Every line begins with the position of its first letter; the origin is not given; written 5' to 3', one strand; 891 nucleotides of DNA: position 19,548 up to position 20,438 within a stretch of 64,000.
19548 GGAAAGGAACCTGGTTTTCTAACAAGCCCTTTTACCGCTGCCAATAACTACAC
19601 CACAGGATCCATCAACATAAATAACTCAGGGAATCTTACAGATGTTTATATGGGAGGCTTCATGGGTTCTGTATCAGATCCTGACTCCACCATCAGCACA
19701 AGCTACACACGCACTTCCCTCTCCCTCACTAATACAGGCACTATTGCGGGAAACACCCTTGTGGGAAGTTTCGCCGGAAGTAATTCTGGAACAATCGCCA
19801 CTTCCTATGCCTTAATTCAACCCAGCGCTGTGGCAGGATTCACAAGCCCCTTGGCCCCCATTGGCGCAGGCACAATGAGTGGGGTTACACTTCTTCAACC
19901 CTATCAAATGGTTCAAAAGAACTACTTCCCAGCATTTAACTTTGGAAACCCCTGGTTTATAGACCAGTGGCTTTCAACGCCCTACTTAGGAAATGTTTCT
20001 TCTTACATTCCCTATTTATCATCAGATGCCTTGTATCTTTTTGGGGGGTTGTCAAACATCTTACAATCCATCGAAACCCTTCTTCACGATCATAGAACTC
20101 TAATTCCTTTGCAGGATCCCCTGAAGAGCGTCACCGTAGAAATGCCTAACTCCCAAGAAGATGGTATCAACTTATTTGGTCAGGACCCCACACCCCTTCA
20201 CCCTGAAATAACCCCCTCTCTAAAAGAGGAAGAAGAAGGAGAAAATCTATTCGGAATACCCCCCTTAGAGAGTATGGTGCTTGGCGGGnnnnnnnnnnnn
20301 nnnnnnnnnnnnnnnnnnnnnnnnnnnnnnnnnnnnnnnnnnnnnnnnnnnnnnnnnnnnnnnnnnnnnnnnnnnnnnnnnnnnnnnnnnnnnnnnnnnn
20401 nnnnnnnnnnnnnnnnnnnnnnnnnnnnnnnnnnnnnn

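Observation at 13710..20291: Orphan giant TpsA/FhaB-type exoprotein with an unusual repeat body and no adjacent TpsB transporter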

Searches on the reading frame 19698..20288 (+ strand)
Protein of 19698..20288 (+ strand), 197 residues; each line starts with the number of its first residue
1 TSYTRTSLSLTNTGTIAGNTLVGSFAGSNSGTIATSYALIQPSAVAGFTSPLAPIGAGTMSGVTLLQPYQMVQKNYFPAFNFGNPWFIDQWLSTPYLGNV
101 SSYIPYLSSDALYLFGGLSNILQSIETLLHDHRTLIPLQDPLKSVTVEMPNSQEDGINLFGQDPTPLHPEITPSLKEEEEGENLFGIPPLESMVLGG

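Call 62: search_protein_representatives(alignment_id=A3)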
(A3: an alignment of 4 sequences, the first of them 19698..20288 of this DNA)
Query: 4 sequences, 190 profile positions. Proteins with E-value up to 0.001 (for the whole library): 180; up to 1e-10: 13; up to 1e-30: 4. The best 150 are listed.
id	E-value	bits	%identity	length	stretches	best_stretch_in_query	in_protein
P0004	1.3e-100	350.9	-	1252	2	1-190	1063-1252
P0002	2.0e-99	347.1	-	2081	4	1-190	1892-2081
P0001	2.1e-83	294.8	-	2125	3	7-188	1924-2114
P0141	3.8e-42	160.3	-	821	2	2-112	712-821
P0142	1.4e-14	70.3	-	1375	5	23-106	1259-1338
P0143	3.3e-14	69.2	-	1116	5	18-103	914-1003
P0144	1.3e-13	67.3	-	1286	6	22-94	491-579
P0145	2.0e-12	63.3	-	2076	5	12-121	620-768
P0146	2.2e-12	63.2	-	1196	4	24-103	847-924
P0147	2.5e-12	63.0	-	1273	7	24-106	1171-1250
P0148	3.7e-12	62.5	-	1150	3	25-100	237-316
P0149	3.9e-12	62.4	-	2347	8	21-101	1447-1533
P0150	4.9e-12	62.1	-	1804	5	16-105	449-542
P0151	1.3e-10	57.4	-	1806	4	25-104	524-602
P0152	1.4e-10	57.3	-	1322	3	15-143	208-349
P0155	4.2e-10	55.8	-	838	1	31-110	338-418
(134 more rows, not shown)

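Call 63: search_protein_families(library=pfam, proteins=[P0142, P0143, P0144, P0146, P0147, P0148, P0155], max_evalue=0.001)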
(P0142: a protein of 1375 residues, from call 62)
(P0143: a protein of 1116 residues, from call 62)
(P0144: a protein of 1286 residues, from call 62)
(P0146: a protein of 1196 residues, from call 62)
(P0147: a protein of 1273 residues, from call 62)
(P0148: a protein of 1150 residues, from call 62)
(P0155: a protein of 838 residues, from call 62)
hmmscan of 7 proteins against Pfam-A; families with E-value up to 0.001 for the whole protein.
P0142 (1375 aa): 2 families
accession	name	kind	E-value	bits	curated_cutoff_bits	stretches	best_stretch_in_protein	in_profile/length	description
PF07581.17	Glug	-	7.5e-49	161.3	20.5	2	524-549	3-28/28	The GLUG motif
PF05342.19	Peptidase_M26_N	-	8.5e-15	55.1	27.7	1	713-823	149-250/250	M26 IgA1-specific Metallo-endopeptidase N-terminal region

P0143 (1116 aa): 1 family
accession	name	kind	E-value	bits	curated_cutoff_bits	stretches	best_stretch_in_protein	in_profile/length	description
PF07581.17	Glug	-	3.9e-36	121.4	20.5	0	900-924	3-28/28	The GLUG motif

P0144 (1286 aa): 1 family
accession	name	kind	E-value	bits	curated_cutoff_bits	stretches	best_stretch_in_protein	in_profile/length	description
PF07581.17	Glug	-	6.1e-26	89.4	20.5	0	120-145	1-28/28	The GLUG motif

P0146 (1196 aa): 2 families
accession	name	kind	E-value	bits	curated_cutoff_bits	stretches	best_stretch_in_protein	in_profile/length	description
PF05342.19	Peptidase_M26_N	-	2.2e-10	40.6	27.7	0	661-734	181-250/250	M26 IgA1-specific Metallo-endopeptidase N-terminal region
PF07581.17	Glug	-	7e-08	32.8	20.5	0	463-486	1-25/28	The GLUG motif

P0147 (1273 aa): 2 families
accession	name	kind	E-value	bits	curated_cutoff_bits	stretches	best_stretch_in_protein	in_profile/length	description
PF07581.17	Glug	-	1.5e-24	85.1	20.5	1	147-172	1-28/28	The GLUG motif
PF05342.19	Peptidase_M26_N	-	3.7e-20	72.7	27.7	3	333-445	147-250/250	M26 IgA1-specific Metallo-endopeptidase N-terminal region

P0148 (1150 aa): 2 families
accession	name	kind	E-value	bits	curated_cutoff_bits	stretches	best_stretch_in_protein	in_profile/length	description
PF07581.17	Glug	-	3.6e-11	43.2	20.5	0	520-543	1-25/28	The GLUG motif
PF00041.27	fn3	-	2e-05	25.1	25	1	1053-1125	9-81/84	Fibronectin type III domain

P0155 (838 aa): 2 families
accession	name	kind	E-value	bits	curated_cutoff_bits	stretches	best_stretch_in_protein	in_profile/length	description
PF07581.17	Glug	-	1.5e-10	41.2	20.5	1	187-214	1-28/28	The GLUG motif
PF00395.25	SLH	-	4.5e-07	30.2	20.8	1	731-774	1-44/44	S-layer homology domain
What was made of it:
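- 19764..20018 (+): Cap of the GLUG module, aa 2011-2095 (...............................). Seven checked are GLUG proteins, three with the C-terminal part of Peptidase_M26_N (call 63).
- On GLUG-motif repeat proteins (PF07581): The C-terminal profile retrieves GLUG proteins (calls 62, 63).
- Closest known: GLUG modules of Gram-positive surface proteins and the IgA1 protease N-terminal region. Same: The last repeats and the cap match the same profile region in these proteins (calls 62, 63).
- Closest known: GLUG modules of Gram-positive surface proteins and the IgA1 protease N-terminal region. Different: Those proteins lack a TPS domain and are anchored by other means (SLH and fn3 domains were seen in call 63).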
